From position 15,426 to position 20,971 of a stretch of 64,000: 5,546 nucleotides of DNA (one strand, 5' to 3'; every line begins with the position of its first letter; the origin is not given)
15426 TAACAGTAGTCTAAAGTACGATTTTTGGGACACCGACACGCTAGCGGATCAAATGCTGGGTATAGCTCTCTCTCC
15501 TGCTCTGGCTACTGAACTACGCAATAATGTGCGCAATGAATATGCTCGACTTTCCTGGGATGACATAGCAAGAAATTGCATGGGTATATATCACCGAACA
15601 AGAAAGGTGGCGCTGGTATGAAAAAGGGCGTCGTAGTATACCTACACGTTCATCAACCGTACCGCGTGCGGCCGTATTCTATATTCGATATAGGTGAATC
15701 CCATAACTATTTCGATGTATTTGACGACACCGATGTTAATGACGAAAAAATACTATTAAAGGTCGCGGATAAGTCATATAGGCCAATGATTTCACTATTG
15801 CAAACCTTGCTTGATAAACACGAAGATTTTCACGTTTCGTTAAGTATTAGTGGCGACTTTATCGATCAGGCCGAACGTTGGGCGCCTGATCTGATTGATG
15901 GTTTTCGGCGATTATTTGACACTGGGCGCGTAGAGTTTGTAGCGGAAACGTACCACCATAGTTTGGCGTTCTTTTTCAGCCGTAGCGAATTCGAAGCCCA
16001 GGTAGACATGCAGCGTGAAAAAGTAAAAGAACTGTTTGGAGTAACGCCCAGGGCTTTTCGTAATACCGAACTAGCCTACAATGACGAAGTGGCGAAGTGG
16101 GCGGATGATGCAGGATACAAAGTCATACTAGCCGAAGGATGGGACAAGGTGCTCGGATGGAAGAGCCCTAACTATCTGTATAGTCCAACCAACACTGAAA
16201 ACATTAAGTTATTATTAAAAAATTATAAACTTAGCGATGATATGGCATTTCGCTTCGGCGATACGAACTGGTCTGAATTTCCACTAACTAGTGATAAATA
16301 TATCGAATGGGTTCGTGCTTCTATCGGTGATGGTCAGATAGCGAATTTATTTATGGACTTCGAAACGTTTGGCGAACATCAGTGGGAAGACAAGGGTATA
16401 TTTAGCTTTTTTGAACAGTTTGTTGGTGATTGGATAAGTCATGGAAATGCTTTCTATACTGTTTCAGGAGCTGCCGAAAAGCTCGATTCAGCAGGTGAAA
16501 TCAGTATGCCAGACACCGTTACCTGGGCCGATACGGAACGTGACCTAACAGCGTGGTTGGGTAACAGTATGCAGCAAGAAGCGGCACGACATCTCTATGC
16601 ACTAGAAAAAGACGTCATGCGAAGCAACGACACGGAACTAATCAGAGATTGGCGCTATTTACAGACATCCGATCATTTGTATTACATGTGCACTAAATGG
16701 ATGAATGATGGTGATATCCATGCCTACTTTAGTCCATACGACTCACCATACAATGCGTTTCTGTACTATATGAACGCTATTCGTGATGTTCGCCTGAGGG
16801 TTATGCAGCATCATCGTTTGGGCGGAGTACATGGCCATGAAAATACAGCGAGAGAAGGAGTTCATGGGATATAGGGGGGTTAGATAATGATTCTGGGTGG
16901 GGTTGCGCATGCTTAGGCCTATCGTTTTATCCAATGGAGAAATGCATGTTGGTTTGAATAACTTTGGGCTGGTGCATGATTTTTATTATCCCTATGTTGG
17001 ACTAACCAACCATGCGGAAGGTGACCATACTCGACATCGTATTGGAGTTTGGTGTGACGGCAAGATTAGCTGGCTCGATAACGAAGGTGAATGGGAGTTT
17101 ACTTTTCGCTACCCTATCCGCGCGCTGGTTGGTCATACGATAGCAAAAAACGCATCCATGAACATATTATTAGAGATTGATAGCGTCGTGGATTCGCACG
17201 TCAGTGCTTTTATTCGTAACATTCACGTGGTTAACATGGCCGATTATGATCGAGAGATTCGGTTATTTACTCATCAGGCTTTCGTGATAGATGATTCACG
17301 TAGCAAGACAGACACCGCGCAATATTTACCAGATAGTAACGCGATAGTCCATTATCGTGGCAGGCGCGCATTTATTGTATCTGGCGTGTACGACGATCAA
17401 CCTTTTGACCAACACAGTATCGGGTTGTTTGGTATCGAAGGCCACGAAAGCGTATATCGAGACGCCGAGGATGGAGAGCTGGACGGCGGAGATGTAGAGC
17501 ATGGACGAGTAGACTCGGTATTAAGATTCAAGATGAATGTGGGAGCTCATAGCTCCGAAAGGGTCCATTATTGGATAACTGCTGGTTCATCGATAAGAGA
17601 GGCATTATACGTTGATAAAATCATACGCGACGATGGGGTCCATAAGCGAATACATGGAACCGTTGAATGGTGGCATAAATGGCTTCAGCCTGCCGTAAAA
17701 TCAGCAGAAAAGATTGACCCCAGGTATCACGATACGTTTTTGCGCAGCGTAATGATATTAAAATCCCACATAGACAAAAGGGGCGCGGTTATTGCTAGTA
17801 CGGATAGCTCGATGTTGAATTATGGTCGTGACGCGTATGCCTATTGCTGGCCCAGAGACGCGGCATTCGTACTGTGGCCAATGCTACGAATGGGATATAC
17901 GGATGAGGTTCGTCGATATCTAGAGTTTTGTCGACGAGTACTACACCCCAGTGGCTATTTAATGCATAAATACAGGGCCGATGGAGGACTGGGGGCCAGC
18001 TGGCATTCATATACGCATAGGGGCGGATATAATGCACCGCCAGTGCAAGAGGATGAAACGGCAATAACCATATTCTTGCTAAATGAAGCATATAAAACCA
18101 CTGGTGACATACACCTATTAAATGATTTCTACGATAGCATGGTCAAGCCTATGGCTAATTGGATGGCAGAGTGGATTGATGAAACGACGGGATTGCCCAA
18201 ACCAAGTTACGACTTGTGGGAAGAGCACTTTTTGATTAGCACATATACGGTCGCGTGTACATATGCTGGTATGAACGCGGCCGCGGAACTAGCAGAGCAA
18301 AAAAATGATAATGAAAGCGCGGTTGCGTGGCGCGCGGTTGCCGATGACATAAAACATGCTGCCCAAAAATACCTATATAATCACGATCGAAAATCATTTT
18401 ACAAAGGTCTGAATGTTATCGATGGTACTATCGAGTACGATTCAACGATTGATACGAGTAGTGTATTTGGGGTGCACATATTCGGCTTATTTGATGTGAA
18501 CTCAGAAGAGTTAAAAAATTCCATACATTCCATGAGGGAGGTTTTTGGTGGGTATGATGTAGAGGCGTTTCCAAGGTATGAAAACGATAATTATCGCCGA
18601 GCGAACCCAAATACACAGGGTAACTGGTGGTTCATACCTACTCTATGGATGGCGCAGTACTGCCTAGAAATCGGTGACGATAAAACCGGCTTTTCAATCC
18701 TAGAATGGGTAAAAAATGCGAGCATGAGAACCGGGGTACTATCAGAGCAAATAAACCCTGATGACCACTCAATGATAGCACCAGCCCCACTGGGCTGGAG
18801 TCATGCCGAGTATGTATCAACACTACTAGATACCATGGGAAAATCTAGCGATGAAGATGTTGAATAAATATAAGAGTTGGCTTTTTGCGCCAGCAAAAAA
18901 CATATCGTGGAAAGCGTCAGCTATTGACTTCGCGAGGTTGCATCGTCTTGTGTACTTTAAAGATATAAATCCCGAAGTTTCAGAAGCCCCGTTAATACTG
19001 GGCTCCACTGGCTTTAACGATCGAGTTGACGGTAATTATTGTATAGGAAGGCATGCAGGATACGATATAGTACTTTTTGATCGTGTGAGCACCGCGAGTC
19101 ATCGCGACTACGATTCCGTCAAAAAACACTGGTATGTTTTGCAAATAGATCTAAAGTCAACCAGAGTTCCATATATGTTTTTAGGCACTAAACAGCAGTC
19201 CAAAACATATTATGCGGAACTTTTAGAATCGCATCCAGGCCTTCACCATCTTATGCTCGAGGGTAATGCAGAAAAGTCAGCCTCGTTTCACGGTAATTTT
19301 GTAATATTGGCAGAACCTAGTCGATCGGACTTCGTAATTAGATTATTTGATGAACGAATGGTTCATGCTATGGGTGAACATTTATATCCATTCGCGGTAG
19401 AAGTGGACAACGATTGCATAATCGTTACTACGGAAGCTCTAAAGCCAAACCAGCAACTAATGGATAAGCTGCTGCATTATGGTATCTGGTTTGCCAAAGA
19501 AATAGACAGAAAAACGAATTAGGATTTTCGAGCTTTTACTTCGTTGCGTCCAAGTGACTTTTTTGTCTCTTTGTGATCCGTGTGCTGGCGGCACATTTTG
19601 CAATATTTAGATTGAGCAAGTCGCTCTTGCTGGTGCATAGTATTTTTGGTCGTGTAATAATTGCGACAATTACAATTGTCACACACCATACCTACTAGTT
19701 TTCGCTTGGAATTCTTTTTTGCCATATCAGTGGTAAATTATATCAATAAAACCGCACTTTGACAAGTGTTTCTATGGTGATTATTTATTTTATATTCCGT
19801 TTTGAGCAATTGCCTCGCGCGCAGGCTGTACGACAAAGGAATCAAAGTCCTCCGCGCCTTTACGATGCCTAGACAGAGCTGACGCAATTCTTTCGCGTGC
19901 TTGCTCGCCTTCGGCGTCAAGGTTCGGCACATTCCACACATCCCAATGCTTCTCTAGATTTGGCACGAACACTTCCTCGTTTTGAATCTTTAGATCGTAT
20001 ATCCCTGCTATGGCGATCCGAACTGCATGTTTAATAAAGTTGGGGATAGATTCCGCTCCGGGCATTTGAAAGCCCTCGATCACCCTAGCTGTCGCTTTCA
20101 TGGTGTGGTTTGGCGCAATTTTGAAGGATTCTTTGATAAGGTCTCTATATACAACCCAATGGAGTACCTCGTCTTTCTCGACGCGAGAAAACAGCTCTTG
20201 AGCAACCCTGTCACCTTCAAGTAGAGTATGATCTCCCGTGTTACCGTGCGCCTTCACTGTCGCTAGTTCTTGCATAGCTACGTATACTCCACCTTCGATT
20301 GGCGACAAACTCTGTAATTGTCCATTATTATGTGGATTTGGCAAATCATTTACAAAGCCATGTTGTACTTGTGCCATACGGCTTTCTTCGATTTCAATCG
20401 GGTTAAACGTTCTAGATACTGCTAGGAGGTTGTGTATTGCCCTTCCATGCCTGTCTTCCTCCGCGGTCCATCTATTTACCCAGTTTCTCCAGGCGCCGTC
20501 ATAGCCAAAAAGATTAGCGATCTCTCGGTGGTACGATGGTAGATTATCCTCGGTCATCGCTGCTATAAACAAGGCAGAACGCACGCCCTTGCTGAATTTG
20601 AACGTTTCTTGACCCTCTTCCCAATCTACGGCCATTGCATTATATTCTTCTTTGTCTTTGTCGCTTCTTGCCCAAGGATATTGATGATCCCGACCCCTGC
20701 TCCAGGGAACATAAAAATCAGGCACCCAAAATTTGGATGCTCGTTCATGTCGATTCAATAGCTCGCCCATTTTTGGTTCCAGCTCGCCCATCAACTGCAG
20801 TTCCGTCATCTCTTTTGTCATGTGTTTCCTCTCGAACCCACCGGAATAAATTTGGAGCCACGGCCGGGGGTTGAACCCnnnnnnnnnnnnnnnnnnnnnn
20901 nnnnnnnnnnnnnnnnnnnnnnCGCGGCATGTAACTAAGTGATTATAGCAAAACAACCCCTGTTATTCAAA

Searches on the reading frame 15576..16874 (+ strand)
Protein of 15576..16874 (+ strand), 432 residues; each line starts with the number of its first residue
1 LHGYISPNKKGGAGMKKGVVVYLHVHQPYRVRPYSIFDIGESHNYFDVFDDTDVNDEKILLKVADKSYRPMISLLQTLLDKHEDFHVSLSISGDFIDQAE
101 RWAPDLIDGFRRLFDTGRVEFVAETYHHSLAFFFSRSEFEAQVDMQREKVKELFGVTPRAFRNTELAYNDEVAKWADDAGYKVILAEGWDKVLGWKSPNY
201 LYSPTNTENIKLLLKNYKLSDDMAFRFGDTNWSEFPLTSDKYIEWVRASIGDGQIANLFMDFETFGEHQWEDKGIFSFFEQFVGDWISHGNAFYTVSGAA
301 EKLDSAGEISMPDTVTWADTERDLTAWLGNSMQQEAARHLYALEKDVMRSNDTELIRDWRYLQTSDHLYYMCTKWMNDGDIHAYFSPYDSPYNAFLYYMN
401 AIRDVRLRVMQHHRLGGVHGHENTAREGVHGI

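Call 50: search_protein_families(library=pfam, proteins=[window:15576-16874:+], max_evalue=0.001)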
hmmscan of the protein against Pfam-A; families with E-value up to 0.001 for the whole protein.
window:15576-16874:+ (432 aa): 2 families
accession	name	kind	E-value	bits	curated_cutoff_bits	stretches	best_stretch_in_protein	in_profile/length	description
PF03065.20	Glyco_hydro_57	-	2.6e-68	230.9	21.2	1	21-312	2-291/291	Glycosyl hydrolase family 57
PF01522.26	Polysacc_deac_1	-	2.4e-08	34.4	23.1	1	103-183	44-123/124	Polysaccharide deacetylase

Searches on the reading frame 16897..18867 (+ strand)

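Call 50: search_protein_families(library=pfam, proteins=[window:16897-18867:+], max_evalue=0.001)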
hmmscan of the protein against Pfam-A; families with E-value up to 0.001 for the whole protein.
window:16897-18867:+ (656 aa): 2 families
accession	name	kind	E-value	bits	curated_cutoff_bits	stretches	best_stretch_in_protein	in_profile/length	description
PF00723.27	Glyco_hydro_15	-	1.9e-24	86.8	22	1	276-590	2-330/427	Glycosyl hydrolases family 15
PF22422.2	MGH1-like_GH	-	1.5e-06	28.5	27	1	445-502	168-226/356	Mannosylglycerate hydrolase MGH1-like glycoside hydrolase domain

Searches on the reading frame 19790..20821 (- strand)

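Call 50: search_protein_families(library=pfam, proteins=[window:19790-20821:-], max_evalue=0.001)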
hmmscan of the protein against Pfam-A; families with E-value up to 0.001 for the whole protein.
window:19790-20821:- (343 aa): 1 family
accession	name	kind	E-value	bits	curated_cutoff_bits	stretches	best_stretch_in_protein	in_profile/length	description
PF03405.20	FA_desaturase_2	-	3.2e-50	171.3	22.7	1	7-328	2-309/325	Fatty acid desaturase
